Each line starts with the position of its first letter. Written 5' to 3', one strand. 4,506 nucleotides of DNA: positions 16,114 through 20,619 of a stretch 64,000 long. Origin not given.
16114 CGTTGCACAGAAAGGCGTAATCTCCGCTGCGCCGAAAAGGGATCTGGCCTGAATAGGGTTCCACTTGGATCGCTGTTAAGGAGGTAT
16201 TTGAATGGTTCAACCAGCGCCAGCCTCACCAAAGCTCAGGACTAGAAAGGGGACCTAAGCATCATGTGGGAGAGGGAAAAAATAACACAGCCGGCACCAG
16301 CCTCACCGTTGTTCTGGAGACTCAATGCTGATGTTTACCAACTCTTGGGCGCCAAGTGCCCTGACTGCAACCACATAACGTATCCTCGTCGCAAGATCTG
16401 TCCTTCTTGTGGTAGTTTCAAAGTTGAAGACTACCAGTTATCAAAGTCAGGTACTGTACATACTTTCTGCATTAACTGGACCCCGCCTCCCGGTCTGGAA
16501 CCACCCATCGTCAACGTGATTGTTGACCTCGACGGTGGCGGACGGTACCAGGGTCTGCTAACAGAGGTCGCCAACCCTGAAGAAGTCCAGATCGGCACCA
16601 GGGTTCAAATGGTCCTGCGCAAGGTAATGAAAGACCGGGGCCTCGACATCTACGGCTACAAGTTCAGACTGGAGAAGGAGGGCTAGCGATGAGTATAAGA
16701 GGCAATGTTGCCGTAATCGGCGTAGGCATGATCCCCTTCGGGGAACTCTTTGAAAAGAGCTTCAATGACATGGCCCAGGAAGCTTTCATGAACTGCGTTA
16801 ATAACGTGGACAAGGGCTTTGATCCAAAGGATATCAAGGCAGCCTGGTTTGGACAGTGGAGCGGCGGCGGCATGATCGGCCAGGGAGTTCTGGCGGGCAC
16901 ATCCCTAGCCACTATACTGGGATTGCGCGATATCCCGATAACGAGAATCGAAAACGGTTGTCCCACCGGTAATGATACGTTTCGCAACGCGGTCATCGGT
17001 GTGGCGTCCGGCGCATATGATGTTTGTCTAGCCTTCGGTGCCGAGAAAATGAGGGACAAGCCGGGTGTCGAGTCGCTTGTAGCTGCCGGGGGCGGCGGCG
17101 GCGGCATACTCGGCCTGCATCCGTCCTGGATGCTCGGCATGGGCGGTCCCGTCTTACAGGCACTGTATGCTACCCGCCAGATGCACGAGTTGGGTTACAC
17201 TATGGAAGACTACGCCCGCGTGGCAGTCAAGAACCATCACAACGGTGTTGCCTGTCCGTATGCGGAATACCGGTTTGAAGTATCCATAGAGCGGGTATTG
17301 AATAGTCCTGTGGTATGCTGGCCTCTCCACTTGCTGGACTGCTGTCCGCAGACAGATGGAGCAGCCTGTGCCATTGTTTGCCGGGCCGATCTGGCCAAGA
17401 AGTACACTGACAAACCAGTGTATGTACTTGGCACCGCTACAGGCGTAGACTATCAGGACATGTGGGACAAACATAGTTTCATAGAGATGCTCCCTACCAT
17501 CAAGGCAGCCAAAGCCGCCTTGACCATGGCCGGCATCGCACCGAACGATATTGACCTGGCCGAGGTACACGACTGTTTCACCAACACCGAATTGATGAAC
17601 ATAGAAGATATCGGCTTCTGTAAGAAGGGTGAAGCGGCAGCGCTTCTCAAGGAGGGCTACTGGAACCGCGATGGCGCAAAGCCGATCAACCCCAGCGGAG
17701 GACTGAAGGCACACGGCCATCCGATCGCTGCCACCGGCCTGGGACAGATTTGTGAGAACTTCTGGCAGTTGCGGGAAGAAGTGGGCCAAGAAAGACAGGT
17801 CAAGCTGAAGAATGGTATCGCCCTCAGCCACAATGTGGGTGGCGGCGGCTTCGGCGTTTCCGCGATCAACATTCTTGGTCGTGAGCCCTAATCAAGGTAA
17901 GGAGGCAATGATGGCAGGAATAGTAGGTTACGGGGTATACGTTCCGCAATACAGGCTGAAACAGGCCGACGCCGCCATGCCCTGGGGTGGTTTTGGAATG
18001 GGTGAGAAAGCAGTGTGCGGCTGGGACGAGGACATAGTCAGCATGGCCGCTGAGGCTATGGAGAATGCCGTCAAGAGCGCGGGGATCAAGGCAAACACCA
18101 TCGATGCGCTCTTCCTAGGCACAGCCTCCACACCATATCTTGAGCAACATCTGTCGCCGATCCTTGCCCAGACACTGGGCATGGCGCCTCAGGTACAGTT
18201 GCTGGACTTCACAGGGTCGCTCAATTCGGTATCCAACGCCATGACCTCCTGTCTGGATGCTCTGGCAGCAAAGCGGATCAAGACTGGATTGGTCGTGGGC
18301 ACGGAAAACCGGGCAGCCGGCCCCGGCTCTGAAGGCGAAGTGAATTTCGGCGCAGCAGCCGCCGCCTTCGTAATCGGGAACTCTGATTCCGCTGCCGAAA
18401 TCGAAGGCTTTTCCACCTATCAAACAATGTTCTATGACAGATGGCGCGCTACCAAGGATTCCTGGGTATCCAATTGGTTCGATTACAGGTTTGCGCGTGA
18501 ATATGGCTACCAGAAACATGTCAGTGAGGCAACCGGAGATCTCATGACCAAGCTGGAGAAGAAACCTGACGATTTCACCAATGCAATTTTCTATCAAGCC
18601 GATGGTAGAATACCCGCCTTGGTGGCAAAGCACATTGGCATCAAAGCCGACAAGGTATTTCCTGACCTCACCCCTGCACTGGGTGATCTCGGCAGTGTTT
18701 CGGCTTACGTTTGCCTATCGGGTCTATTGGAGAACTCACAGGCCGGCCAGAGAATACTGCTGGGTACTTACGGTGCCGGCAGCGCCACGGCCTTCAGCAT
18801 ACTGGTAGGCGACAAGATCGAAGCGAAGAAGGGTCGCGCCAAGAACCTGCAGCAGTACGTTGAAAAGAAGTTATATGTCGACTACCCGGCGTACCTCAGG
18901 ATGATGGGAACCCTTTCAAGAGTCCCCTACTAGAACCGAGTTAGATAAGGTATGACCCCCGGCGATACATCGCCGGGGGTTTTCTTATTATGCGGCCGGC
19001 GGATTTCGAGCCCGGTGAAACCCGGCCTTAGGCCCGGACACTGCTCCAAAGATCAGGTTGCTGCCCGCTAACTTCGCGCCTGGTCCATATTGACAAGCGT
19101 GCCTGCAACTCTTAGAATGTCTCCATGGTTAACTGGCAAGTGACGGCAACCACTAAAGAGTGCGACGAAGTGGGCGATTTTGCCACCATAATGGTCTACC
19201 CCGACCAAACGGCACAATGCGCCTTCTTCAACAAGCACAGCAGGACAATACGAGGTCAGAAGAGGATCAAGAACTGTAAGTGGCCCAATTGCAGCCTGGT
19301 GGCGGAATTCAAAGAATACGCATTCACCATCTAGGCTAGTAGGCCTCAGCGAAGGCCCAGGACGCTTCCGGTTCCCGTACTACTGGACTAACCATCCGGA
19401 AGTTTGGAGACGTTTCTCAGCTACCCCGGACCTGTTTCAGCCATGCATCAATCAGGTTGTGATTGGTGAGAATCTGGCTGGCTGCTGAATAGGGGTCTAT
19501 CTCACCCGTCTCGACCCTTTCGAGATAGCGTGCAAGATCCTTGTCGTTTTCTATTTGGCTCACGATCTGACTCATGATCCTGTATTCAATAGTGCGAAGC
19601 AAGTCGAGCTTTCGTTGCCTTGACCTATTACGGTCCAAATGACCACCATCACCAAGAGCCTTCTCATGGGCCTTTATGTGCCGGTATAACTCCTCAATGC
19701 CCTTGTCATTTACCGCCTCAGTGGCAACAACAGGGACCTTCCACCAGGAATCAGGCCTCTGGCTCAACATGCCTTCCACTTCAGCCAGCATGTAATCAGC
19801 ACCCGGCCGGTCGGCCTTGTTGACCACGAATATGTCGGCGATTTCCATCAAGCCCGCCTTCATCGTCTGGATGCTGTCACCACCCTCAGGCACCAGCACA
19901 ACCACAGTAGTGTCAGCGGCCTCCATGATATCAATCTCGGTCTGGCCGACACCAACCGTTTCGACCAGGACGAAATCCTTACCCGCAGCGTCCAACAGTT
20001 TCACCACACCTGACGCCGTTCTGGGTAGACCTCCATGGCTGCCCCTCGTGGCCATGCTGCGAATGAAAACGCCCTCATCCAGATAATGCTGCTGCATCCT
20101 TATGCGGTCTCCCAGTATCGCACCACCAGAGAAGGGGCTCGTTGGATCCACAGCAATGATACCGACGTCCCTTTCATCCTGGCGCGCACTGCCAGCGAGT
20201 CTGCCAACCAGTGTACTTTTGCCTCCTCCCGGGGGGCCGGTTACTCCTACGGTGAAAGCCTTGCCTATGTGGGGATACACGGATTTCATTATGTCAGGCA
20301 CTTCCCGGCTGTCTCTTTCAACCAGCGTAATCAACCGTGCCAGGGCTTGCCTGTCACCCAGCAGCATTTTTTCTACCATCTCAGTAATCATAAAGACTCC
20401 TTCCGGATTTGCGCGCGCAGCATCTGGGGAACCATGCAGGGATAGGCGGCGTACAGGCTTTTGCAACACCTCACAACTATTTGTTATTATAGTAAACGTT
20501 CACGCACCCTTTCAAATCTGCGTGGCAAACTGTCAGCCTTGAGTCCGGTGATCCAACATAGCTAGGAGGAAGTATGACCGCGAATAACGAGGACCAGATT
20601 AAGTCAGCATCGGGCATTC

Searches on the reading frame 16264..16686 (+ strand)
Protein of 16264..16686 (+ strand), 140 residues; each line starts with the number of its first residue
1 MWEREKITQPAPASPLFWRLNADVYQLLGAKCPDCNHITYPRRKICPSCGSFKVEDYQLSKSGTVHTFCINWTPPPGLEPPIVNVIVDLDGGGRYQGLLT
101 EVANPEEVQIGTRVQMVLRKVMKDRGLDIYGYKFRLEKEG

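Call 9: search_protein_families(library=pfam, proteins=[window:16264-16686:+])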
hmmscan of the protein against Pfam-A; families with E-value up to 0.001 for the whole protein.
window:16264-16686:+ (140 aa): 2 families
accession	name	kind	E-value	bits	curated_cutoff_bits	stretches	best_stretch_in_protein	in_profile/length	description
PF01796.24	OB_ChsH2_C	-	5.8e-12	45.8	27.1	1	58-119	3-65/65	ChsH2, C-terminal OB-fold domain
PF12172.15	zf-ChsH2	-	6.6e-11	42.3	23.2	1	22-55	4-37/37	ChsH2, rubredoxin-like zinc ribbon domain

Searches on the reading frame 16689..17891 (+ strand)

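Call 9: search_protein_families(library=pfam, proteins=[window:16689-17891:+])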
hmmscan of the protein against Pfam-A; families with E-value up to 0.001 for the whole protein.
window:16689-17891:+ (400 aa): 3 families
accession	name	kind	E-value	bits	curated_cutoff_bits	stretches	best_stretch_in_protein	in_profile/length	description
PF22691.2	Thiolase_C_1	-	1.8e-36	125.5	28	1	253-396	4-142/144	Thiolase C-terminal domain-like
PF00108.29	Thiolase_N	-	4.8e-14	52.8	26.4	1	7-233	1-259/260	Thiolase, N-terminal domain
PF02803.24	Thiolase_C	-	1.1e-09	38.4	27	1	265-367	20-103/123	Thiolase, C-terminal domain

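Call 81: search_protein_families(library=ncbifam, proteins=[window:16689-17891:+], max_evalue=0.00001)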
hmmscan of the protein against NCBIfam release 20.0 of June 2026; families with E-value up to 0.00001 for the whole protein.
window:16689-17891:+ (400 aa): 26 families (the best 25 are shown)
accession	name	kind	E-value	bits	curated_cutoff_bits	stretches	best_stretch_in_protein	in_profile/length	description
NF004720.0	PRK06064.1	subfamily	7.1e-115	383.9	420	1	6-398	3-387/389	thiolase domain-containing protein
NF053570.1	AcCoTHIOL_METTL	equivalog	5.6e-104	348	600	1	6-398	3-383/385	acetyl-CoA acetyltransferase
NF004810.0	PRK06157.1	equivalog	6.4e-101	338.4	403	1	2-399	4-398/400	acetyl-CoA acetyltransferase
NF009228.0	PRK12578.1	subfamily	2e-80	270.3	485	1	6-388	4-378/387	thiolase domain-containing protein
NF006102.0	PRK08256.1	subfamily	4.1e-70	236.8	436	1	6-391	4-387/394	lipid-transfer protein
NF004715.0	PRK06059.1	equivalog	5.4e-67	226.5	424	1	5-393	4-396/399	lipid-transfer protein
NF005704.0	PRK07516.1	subfamily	3.5e-64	217.1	412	1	6-387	3-377/389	thiolase domain-containing protein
NF004982.0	PRK06365.1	equivalog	8.5e-60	203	695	2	22-255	34-259/430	thiolase domain-containing protein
NF004721.0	PRK06065.1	equivalog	3.9e-56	190.6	455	1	3-374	8-370/393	thiolase domain-containing protein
NF053628.1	BnzsclthlBbsBGT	equivalog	2.4e-55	187.9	750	1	1-389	1-374/389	benzoylsuccinyl-CoA thiolase subunit BbsB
NF004811.0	PRK06158.1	subfamily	3.3e-50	171.2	421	1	3-396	6-378/384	acetyl-CoA acetyltransferase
NF005892.0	PRK07855.1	subfamily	1.3e-43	149.3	469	1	3-362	4-359/390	lipid-transfer protein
NF006010.0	PRK08142.1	subfamily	1.4e-43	149.2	462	1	1-386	1-373/388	thiolase domain-containing protein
NF004722.0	PRK06066.1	equivalog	1.6e-43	149.2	516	1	156-380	145-369/385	thiolase domain-containing protein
NF006180.0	PRK08313.1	subfamily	7.2e-41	140.3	514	1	6-387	5-374/389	thiolase domain-containing protein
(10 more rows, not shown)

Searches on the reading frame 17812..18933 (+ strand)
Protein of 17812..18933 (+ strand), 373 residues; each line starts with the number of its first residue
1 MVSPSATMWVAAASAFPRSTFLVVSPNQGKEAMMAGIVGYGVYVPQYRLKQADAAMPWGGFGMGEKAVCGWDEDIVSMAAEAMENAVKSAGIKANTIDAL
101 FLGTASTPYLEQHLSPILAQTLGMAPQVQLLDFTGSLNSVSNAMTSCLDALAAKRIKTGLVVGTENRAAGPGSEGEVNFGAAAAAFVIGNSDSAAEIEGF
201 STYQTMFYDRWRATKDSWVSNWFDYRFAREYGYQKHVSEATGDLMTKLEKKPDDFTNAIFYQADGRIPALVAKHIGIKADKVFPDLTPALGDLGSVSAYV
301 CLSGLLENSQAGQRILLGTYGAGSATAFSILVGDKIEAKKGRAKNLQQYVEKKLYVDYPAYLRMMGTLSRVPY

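Call 9: search_protein_families(library=pfam, proteins=[window:17812-18933:+])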
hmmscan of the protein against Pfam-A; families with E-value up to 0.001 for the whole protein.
window:17812-18933:+ (373 aa): 2 families
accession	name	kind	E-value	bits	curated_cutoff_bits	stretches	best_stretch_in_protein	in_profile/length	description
PF08541.16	ACP_syn_III_C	-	2.8e-08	34.2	26.6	1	249-327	5-84/90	3-Oxoacyl-[acyl-carrier-protein (ACP)] synthase III C terminal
PF00108.29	Thiolase_N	-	2.4e-06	27.5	26.4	1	74-170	22-118/260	Thiolase, N-terminal domain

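Call 81: search_protein_families(library=ncbifam, proteins=[window:17812-18933:+], max_evalue=0.00001)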
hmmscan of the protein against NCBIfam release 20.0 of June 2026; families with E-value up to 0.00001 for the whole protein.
window:17812-18933:+ (373 aa): 11 families
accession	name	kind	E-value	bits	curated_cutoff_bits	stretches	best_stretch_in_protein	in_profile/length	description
NF003274.0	PRK04262.1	equivalog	1.1e-80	271.2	244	1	33-368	1-344/347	hydroxymethylglutaryl-CoA synthase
TIGR00748.1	HMG_CoA_syn_Arc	equivalog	4.8e-65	220.1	353.35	1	34-364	1-339/345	hydroxymethylglutaryl-CoA synthase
NF006829.0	PRK09352.1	subfamily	9.6e-17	60.9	249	1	36-326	6-314/322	beta-ketoacyl-ACP synthase 3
TIGR01835.1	HMG-CoA-S_prok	equivalog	3.9e-14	52.2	360.35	1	64-362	38-346/382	hydroxymethylglutaryl-CoA synthase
TIGR00747.1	fabH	subfamily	1.7e-13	50.3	292.1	1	35-198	3-176/322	beta-ketoacyl-ACP synthase III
NF006720.0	PRK09258.1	equivalog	4.9e-11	42.5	285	1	71-166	55-152/338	3-oxoacyl-ACP synthase III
NF004623.0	PRK05963.1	equivalog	9.4e-11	41.6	437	1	37-196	8-176/328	beta-ketoacyl-ACP synthase III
NF005704.0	PRK07516.1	subfamily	1.3e-07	30.9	412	1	73-188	20-134/389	thiolase domain-containing protein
NF005541.0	PRK07204.1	equivalog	2e-07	30.7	402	0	72-197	49-178/329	beta-ketoacyl-ACP synthase III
NF004720.0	PRK06064.1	subfamily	1.9e-06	26.9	420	1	70-167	17-115/389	thiolase domain-containing protein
TIGR01833.1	HMG-CoA-S_euk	equivalog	7.8e-06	25.2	286.2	0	290-343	329-387/457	hydroxymethylglutaryl-CoA synthase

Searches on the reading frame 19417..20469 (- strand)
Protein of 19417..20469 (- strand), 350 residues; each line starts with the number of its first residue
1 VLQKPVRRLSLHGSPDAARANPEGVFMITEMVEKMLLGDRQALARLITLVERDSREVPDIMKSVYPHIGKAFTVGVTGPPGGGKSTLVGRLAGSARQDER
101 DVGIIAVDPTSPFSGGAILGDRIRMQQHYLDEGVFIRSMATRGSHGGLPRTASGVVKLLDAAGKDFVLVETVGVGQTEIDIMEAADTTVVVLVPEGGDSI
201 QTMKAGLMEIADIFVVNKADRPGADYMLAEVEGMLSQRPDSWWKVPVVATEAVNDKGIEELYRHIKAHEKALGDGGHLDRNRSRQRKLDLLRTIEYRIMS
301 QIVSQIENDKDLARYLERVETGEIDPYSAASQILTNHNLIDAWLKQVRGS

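Call 9: search_protein_families(library=pfam, proteins=[window:19417-20469:-])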
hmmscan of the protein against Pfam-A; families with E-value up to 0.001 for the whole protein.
window:19417-20469:- (350 aa): 3 families
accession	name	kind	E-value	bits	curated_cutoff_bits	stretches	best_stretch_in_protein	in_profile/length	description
PF03308.22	MeaB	-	4.5e-83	278.8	23.1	1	43-304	1-270/273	Methylmalonyl Co-A mutase-associated GTPase MeaB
PF02492.25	cobW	-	2.4e-06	27.7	20.7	1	73-235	2-169/180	CobW/HypB/UreG, nucleotide-binding domain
PF00009.33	GTP_EFTU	-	1.5e-05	25.1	26.5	1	73-268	5-185/188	Elongation factor Tu GTP binding domain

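Call 81: search_protein_families(library=ncbifam, proteins=[window:19417-20469:-], max_evalue=0.00001)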
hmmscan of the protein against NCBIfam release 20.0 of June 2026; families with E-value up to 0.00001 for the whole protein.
window:19417-20469:- (350 aa): 4 families
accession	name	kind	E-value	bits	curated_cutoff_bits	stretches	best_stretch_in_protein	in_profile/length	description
TIGR00750.1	lao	equivalog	1.1e-99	333.4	240.75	1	38-334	1-299/300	methylmalonyl Co-A mutase-associated GTPase MeaB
NF006958.0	PRK09435.1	equivalog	4.9e-73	246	329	1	27-337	9-328/333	methylmalonyl Co-A mutase-associated GTPase MeaB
NF045497.1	IsobCoAmut_IcmF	equivalog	1.9e-43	148.5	1500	1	32-270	146-396/1076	fused isobutyryl-CoA mutase/GTPase IcmF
TIGR00073.1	hypB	equivalog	3e-08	33.4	121.2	1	71-269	30-214/217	hydrogenase nickel incorporation protein HypB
